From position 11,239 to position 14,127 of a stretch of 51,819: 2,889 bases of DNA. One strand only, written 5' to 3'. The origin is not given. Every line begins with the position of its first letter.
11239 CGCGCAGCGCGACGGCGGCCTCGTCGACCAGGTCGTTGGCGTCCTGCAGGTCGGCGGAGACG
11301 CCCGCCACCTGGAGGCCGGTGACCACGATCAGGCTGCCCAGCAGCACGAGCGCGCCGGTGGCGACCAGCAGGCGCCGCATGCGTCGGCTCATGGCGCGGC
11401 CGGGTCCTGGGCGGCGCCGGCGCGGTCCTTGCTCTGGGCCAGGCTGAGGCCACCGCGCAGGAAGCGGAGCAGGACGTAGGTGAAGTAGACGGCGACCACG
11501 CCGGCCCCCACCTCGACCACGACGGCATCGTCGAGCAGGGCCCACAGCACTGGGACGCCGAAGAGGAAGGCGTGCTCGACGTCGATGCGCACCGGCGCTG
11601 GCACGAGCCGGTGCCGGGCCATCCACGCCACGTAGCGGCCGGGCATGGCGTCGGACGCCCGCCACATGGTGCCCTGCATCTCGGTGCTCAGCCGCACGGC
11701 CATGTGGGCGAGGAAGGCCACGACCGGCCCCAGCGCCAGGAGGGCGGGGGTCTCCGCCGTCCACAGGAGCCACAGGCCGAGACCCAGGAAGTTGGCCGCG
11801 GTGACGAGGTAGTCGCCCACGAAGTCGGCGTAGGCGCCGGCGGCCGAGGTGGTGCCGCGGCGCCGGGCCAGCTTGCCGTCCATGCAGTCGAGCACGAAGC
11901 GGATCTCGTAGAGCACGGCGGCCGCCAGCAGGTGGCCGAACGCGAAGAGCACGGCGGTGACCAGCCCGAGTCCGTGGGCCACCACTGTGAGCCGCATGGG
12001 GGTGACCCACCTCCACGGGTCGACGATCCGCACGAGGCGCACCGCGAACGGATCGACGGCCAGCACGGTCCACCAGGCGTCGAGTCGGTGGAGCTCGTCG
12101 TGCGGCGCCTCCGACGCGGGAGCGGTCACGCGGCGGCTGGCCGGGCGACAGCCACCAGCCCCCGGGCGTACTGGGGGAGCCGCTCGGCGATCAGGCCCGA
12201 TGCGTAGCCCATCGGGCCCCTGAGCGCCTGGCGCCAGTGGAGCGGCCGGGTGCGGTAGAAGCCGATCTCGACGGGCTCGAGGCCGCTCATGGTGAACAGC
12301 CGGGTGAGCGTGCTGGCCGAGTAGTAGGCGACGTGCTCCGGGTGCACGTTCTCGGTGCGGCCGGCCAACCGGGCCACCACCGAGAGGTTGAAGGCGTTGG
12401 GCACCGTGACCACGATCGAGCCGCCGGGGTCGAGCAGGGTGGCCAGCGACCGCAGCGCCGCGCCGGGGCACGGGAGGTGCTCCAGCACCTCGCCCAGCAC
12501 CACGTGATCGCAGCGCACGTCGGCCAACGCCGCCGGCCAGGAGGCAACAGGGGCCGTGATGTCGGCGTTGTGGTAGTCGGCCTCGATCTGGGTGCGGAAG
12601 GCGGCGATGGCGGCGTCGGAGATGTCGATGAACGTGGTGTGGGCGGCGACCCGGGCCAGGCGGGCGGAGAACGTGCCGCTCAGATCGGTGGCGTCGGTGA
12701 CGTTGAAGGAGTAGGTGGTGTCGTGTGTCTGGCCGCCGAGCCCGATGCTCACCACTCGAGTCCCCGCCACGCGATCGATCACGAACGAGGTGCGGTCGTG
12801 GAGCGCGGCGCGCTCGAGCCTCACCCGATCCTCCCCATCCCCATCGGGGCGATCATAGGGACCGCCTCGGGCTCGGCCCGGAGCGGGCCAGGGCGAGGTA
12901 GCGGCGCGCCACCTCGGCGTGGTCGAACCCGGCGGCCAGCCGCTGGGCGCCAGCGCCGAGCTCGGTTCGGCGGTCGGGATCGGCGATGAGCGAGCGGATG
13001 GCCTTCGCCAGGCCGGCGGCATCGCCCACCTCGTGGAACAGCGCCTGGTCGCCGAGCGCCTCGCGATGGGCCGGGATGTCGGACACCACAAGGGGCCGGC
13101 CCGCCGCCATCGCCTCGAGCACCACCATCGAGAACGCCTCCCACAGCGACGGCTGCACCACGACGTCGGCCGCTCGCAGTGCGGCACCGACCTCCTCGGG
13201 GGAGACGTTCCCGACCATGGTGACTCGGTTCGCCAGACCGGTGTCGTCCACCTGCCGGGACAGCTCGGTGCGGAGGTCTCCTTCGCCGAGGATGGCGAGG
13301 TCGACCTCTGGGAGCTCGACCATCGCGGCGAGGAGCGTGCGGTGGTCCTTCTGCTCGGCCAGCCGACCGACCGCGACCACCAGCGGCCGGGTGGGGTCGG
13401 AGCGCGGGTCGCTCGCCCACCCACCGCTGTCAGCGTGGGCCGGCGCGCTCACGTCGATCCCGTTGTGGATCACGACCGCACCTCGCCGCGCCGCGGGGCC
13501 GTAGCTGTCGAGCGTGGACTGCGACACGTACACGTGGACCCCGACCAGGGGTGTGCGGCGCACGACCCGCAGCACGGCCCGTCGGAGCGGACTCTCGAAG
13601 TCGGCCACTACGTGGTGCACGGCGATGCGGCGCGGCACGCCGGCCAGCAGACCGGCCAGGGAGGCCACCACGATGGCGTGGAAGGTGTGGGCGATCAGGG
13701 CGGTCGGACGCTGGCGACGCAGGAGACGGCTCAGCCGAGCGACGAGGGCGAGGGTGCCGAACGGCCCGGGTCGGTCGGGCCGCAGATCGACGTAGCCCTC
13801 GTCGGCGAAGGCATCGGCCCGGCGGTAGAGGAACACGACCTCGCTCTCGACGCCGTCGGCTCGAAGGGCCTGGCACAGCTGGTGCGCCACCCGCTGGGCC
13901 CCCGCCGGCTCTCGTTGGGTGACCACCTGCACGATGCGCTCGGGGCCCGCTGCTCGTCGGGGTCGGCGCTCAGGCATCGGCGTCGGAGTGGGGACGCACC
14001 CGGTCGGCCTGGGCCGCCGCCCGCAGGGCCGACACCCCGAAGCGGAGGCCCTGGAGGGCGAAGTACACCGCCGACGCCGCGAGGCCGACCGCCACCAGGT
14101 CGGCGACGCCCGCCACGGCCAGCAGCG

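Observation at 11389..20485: Candidate non-canonical polyol-phosphate (glycerol-1-phosphate) glycopolymer pathway: G1P dehydrogenase + cytidylyltransferase + two CDP-alcohol phosphotransferases, with no TagD/TagB/TagF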

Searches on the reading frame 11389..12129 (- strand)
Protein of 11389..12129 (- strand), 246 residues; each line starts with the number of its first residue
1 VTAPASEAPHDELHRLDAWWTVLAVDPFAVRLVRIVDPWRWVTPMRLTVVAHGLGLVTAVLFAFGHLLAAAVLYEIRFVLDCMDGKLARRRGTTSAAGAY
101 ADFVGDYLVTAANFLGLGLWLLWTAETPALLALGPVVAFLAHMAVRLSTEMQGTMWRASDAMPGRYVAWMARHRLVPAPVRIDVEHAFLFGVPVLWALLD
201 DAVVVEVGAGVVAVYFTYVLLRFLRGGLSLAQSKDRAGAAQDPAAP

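Call 7: search_protein_families(library=pfam, proteins=[window:11389-12129:-], max_evalue=0.01)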
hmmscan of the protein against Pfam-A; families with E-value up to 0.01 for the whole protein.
window:11389-12129:- (246 aa): 1 family
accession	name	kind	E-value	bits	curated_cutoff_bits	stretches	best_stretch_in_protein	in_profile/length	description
PF01066.26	CDP-OH_P_transf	-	3.1e-10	41.1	22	1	42-146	2-95/152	CDP-alcohol phosphatidyltransferase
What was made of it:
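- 11389..12129 (-): C: CDP-alcohol phosphotransferase, paralogue 1 (246 aa). Proposed glycerophosphotransferase. Pfam PF01066, 41 bits (call 7).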

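Call 12: search_protein_families(library=ncbifam, proteins=[window:11389-12129:-], max_evalue=0.01)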
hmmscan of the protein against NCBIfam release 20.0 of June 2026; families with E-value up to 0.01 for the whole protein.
window:11389-12129:- (246 aa): 7 families
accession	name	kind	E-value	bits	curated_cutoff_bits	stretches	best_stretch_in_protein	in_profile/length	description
NF041135.1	IPPtranDIPPsyn_Thcocales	equivalog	1.5e-12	47.3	580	1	42-151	250-355/419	bifunctional L-myo-inositol-1-phosphate cytidylyltransferase/CDP-L-myo-inositol myo-inositolphosphotransferase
NF045883.1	PIPSynth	equivalog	7.3e-11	42.1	170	1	25-137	11-119/197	phosphatidylinositol phosphate synthase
NF040950.1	archin_ph_syn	equivalog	5.4e-09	36.2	180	1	42-126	24-111/191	archaetidylinositol phosphate synthase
TIGR00560.1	pgsA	equivalog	0.001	19.6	109.1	1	41-129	6-95/183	CDP-diacylglycerol--glycerol-3-phosphate 3-phosphatidyltransferase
NF038086.1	anchor_synt_A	exception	0.0014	18.5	200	1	47-117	13-84/222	protein sorting system archaetidylserine synthase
TIGR00473.1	pssA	equivalog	0.0042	17.2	107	1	53-107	6-60/153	CDP-diacylglycerol--serine O-phosphatidyltransferase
NF008090.0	PRK10832.1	equivalog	0.0044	17.1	304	1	56-113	22-78/182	CDP-diacylglycerol--glycerol-3-phosphate 3-phosphatidyltransferase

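Call 21: search_solved_structures(query=window:11389-12129:-, max_evalue=0.01, show_alignments=2)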
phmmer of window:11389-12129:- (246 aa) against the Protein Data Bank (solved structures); distinct sequences matched with E-value up to 0.01: 4.
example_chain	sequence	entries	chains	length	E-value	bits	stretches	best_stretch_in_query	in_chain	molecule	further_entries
6h53_A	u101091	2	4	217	0.00015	24.5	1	43-131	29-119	CDP-diacylglycerol--inositol 3-phosphatidyltransferase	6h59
6h5a_A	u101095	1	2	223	0.00016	24.4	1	43-131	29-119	CDP-diacylglycerol--inositol 3-phosphatidyltransferase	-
4o6m_A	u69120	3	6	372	0.00016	24.4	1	29-143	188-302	AF2299, a CDP-alcohol phosphotransferase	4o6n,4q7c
4mnd_A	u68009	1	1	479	0.00048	22.9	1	42-133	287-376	CTP L-myo-inositol-1-phosphate cytidylyltransferase/CDP-L-myo-inositol myo-inositolphospho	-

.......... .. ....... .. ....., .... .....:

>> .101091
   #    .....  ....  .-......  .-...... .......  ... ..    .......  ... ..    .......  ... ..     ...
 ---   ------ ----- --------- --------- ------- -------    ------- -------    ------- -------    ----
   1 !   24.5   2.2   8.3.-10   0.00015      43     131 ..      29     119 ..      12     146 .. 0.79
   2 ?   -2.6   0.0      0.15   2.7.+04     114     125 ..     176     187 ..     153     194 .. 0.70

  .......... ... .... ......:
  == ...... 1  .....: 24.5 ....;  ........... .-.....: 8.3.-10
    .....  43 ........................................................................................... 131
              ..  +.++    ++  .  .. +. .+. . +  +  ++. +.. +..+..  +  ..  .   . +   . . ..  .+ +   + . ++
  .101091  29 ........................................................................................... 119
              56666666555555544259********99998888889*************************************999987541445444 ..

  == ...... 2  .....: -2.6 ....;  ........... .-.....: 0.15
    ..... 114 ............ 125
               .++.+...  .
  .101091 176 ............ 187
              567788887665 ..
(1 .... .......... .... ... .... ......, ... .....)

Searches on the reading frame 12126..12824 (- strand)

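Call 7: search_protein_families(library=pfam, proteins=[window:12126-12824:-], max_evalue=0.01)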
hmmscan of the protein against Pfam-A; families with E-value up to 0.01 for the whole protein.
window:12126-12824:- (232 aa): 5 families
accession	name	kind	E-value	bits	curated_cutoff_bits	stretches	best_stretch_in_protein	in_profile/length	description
PF13489.12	Methyltransf_23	-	4.2e-16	59.5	27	1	50-186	34-163/164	Methyltransferase domain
PF08241.18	Methyltransf_11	-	1.8e-09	38.6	21.2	1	49-139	7-95/95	Methyltransferase domain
PF08242.18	Methyltransf_12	-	3e-09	37.9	30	1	49-136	7-97/98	Methyltransferase domain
PF13649.12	Methyltransf_25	-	2.5e-07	31.7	27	1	49-135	8-97/97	Methyltransferase domain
PF13847.12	Methyltransf_31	-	4.9e-05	23.5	27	1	50-149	15-114/145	Methyltransferase domain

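Call 12: search_protein_families(library=ncbifam, proteins=[window:12126-12824:-], max_evalue=0.01)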
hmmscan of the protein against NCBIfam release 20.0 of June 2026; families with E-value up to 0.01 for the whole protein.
window:12126-12824:- (232 aa): 6 families
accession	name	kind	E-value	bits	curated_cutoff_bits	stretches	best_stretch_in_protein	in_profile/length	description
TIGR01983.1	UbiG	equivalog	4e-07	29.6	102.95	1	35-150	46-162/228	bifunctional 2-polyprenyl-6-hydroxyphenol methylase/3-demethylubiquinol 3-O-methyltransferase UbiG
NF008264.0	PRK11036.1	equivalog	2.3e-05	24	366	1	39-161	45-169/261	tRNA uridine 5-oxyacetic acid(34) methyltransferase CmoM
NF041650.1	nod_mtase_NodS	equivalog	0.00042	20.1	300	1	49-140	49-140/190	nodulation methyltransferase NodS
NF043040.1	corrin_prot_MT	hypoth_equivalog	0.00096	18.6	180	1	50-140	53-148/216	corrinoid protein-associated methyltransferase CpaM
TIGR02021.1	BchM-ChlM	equivalog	0.0031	17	158.9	1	39-153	55-168/218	magnesium protoporphyrin IX methyltransferase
TIGR04345.1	ovoA_Cterm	equivalog_domain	0.0098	15.4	170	0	106-149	136-179/242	putative 4-mercaptohistidine N1-methyltransferase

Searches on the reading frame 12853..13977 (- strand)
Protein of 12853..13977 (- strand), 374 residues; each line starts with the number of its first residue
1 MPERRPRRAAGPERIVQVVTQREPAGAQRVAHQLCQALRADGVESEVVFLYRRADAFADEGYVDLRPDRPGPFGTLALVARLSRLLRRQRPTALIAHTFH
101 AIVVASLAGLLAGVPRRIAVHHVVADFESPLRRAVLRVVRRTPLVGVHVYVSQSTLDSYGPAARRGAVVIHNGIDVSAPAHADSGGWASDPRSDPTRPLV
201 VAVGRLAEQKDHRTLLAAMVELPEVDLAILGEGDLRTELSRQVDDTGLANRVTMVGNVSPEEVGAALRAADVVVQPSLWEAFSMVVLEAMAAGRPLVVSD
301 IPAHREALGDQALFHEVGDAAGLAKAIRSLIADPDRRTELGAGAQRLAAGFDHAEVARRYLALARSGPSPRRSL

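Call 7: search_protein_families(library=pfam, proteins=[window:12853-13977:-], max_evalue=0.01)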
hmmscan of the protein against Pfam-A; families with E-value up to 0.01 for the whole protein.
window:12853-13977:- (374 aa): 6 families
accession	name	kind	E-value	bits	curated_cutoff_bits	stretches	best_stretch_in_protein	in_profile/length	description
PF00534.26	Glycos_transf_1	-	3.8e-34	118.1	26.4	1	192-345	10-170/172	Glycosyl transferases group 1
PF13692.12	Glyco_trans_1_4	-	3.7e-30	105.5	27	1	198-333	2-142/142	Glycosyl transferases group 1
PF13439.12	Glyco_transf_4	-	4.9e-15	56.4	28.5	1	26-177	3-169/170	Glycosyltransferase Family 4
PF13524.12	Glyco_trans_1_2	-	4.2e-12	46.7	25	1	213-361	3-143/144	Glycosyl transferase-like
PF13579.12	Glyco_trans_4_4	-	2.5e-10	41.4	29.7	1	26-142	2-123/158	Glycosyl transferase 4-like domain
PF20706.3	GT4-conflict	-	1e-08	35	26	1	191-300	189-312/385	Family 4 Glycosyltransferase in conflict systems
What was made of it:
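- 12853..13977 (-): E: GT4 glycosyltransferase lying between F and C. Pfam Glycos_transf_1 and Glyco_transf_4 (call 7).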

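Call 12: search_protein_families(library=ncbifam, proteins=[window:12853-13977:-], max_evalue=0.01)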
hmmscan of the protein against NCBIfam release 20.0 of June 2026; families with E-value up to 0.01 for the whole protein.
window:12853-13977:- (374 aa): 39 families (the best 25 are shown)
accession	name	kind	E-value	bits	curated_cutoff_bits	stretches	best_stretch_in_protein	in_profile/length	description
TIGR03088.1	stp2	hypoth_equivalog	1.9e-31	109.4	409.05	1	16-363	5-369/374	TIGR03088 family PEP-CTERM/XrtA system glycosyltransferase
NF041876.1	EPS_EpsE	equivalog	3.2e-25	89.2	400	1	190-358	207-387/389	exopolysaccharide biosynthesis GT4 family glycosyltransferase EpsE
TIGR04047.1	MSMEG_0565_glyc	hypoth_equivalog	1.4e-23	83.6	259.85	1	31-363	18-370/373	MSMEG_0565 family glycosyltransferase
TIGR02149.1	glgA_Coryne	subfamily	3.1e-18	66.1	302.4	1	156-363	160-386/391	glycogen synthase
NF050063.1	ProtGlycPglJ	equivalog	9.5e-17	61.2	500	1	195-361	192-360/363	N-acetylgalactosamine-N,N'-diacetylbacillosaminyl-diphospho-undecaprenol 4-alpha-N-acetylgalactosaminyltransferase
TIGR03449.1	mycothiol_MshA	equivalog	2.4e-16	59.7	462.5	1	157-360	181-396/406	D-inositol-3-phosphate glycosyltransferase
TIGR03999.1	thiol_BshA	equivalog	6.3e-16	58.3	273.7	1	222-363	227-369/375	N-acetyl-alpha-D-glucosaminyl L-malate synthase BshA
NF038229.1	Glyco4_Geo_Pelo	equivalog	4.2e-15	55.6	400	1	80-363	45-332/338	GPMC system family 4 glycosyltransferase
TIGR04348.1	TIGR04348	equivalog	9.8e-15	54.4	300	1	200-359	140-303/310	selenoneine biosynthesis selenosugar synthase SenB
NF038298.1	EPS_HpsO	equivalog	1.2e-13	50.6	575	1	200-362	204-382/388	hormogonium polysaccharide biosynthesis glycosyltransferase HpsO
NF038295.1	EPS_HpsP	equivalog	1.5e-13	50.6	550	1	168-358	179-378/388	hormogonium polysaccharide biosynthesis glycosyltransferase HpsP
TIGR04063.1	stp3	hypoth_equivalog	3.1e-13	49.4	442.05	1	220-346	240-373/397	TIGR04063 family PEP-CTERM/XrtA system glycosyltransferase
NF053513.1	Gtran_IagA_BgsA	equivalog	3.5e-13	49.3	460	1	152-335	116-301/333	LTA glycolipid anchor biosynthesis glycosyltransferase, IagA/BgsA family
NF047684.1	TeichurnBiosyTuaC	equivalog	6.3e-13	48.4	550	1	197-333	219-354/391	teichuronic acid biosynthesis protein TuaC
TIGR04157.1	glyco_rSAM_CFB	subfamily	7.9e-13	48.1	400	1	194-304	224-335/406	TIGR04157 family glycosyltransferase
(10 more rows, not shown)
